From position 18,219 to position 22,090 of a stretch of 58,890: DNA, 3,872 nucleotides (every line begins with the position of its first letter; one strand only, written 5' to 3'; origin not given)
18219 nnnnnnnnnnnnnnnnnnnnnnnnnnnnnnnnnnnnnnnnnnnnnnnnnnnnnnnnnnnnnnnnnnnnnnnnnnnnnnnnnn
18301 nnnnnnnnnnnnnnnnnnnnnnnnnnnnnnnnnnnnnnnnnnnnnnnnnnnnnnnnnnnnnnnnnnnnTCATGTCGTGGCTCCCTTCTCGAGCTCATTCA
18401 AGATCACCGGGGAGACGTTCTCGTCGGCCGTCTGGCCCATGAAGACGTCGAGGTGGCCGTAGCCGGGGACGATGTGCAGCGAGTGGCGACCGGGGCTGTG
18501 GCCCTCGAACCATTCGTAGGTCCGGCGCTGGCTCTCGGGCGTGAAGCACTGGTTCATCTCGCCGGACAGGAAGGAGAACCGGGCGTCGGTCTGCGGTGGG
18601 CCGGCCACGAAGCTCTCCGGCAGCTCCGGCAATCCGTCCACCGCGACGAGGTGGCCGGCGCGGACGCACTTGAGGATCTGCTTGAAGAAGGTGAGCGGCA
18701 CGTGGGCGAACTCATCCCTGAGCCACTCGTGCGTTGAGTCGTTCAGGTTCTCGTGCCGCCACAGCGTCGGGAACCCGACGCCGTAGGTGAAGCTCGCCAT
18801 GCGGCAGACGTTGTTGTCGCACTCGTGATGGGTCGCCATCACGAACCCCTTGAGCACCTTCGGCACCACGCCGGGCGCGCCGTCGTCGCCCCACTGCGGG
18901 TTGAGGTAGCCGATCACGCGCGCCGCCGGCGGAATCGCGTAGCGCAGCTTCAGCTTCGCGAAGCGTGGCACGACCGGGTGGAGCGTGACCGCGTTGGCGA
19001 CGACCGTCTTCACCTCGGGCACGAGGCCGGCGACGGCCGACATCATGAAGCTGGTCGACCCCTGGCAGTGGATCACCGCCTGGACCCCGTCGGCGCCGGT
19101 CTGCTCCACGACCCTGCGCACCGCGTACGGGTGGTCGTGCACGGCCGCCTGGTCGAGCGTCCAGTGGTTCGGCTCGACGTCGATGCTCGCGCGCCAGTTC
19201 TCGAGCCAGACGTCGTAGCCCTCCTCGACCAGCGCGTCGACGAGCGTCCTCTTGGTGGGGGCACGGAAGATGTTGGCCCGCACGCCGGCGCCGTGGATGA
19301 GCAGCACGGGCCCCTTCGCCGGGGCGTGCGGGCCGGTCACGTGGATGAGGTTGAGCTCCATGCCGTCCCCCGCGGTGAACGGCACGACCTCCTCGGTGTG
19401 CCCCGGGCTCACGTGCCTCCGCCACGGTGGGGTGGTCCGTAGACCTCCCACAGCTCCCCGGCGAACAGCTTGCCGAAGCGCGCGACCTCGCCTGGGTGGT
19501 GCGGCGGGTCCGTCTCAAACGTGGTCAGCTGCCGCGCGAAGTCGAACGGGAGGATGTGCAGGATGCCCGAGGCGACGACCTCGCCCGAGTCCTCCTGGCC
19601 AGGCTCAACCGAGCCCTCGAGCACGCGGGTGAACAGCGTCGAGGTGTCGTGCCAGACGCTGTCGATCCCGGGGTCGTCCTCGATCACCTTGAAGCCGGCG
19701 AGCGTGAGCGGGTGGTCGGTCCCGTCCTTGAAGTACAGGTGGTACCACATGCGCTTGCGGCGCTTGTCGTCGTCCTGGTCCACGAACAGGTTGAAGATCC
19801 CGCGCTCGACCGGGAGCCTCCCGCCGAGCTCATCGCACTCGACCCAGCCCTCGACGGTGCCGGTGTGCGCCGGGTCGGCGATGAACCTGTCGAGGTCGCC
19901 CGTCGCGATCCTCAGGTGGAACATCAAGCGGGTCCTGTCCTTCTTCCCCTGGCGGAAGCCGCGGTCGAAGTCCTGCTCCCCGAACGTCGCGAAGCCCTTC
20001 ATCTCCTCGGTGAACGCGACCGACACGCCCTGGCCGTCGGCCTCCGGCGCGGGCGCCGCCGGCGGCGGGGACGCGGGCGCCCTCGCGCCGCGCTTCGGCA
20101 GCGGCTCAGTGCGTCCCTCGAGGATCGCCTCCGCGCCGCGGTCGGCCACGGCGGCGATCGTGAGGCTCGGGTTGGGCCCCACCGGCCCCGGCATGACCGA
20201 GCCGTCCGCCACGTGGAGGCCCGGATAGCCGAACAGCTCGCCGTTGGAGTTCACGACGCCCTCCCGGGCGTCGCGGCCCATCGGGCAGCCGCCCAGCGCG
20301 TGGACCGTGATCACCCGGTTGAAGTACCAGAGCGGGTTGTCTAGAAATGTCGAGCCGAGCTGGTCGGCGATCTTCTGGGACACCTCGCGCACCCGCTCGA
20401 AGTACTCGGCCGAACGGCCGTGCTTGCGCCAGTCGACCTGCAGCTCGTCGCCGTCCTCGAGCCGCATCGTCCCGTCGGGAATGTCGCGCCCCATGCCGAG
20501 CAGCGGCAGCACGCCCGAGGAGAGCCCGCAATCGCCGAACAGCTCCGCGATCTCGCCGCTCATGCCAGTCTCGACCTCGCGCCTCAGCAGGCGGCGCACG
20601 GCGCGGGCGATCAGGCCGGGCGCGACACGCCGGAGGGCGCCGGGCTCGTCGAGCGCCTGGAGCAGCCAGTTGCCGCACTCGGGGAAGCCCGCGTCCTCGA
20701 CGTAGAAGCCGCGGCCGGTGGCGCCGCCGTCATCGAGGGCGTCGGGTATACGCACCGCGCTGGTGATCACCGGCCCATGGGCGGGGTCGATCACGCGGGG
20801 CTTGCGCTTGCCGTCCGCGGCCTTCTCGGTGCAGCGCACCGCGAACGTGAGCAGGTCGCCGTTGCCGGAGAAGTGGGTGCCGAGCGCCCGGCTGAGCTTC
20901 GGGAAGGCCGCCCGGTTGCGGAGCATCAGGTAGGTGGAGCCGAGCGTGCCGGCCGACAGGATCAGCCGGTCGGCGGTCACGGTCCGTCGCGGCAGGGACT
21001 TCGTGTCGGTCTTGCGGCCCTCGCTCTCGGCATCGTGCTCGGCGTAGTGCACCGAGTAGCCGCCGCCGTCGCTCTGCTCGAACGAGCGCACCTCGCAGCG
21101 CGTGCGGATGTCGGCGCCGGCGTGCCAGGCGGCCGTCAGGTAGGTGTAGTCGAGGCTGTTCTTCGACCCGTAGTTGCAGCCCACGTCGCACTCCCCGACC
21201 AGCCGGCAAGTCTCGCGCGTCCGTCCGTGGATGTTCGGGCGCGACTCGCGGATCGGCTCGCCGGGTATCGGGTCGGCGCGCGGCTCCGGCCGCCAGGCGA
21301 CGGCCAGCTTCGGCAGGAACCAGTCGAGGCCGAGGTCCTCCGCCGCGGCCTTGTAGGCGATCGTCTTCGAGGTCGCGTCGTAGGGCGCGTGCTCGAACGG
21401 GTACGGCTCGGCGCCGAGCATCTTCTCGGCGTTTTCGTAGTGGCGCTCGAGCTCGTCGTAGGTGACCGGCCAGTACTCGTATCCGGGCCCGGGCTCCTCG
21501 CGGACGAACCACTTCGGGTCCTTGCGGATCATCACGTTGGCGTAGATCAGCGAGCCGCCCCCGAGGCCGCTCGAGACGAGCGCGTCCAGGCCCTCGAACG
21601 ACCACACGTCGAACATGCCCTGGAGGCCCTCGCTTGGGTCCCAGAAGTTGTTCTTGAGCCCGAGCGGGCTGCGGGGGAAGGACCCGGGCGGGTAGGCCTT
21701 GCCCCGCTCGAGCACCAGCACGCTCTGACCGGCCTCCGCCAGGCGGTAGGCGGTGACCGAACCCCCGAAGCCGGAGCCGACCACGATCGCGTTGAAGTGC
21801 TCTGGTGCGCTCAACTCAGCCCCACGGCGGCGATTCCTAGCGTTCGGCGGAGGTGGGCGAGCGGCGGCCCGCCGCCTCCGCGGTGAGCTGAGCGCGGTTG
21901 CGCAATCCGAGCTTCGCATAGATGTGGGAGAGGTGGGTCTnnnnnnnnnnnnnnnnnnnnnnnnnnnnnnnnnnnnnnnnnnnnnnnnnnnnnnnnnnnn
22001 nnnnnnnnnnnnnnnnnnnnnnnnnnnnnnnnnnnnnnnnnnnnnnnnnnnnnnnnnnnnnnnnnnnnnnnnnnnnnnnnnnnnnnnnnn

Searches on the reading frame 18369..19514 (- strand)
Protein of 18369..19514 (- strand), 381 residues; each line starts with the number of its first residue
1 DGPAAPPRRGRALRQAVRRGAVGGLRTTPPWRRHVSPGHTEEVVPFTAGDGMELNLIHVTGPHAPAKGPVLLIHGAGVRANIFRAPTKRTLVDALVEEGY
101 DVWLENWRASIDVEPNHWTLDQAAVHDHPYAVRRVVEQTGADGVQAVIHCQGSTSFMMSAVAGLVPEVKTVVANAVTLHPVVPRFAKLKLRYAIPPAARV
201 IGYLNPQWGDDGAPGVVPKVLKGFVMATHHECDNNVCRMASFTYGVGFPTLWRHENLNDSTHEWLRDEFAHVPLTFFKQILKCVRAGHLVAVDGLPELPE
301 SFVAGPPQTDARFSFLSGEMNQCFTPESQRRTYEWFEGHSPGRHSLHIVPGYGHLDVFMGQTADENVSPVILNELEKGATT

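Call 46: search_protein_families(library=pfam, proteins=[window:18369-19514:-], max_evalue=0.001)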
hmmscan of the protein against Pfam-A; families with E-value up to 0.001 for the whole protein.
window:18369-19514:- (381 aa): 1 family
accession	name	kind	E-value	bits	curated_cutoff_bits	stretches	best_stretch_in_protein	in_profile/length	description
PF00561.26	Abhydrolase_1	-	2.3e-06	27.9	25.8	1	69-235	2-150/245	alpha/beta hydrolase fold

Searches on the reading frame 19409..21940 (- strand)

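Call 48: search_protein_families(library=pfam, proteins=[window:19409-21940:-], max_evalue=0.001)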
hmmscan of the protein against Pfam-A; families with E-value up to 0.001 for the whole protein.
window:19409-21940:- (843 aa): 5 families
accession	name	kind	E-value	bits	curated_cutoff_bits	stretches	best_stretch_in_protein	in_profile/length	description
PF05199.19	GMC_oxred_C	-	2.1e-17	64.4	24.6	1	543-599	83-139/139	GMC oxidoreductase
PF00732.25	GMC_oxred_N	-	3.1e-10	40.7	23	1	244-341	110-199/218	GMC oxidoreductase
PF01266.30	DAO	-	2.5e-09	37.5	27.9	1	51-81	2-32/353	FAD dependent oxidoreductase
PF13450.12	NAD_binding_8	-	2.8e-06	27.9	21.9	1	53-80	1-28/68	NAD(P)-binding Rossmann-like domain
PF00890.30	FAD_binding_2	-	2.1e-05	24.3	20.4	1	51-81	2-32/414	FAD binding domain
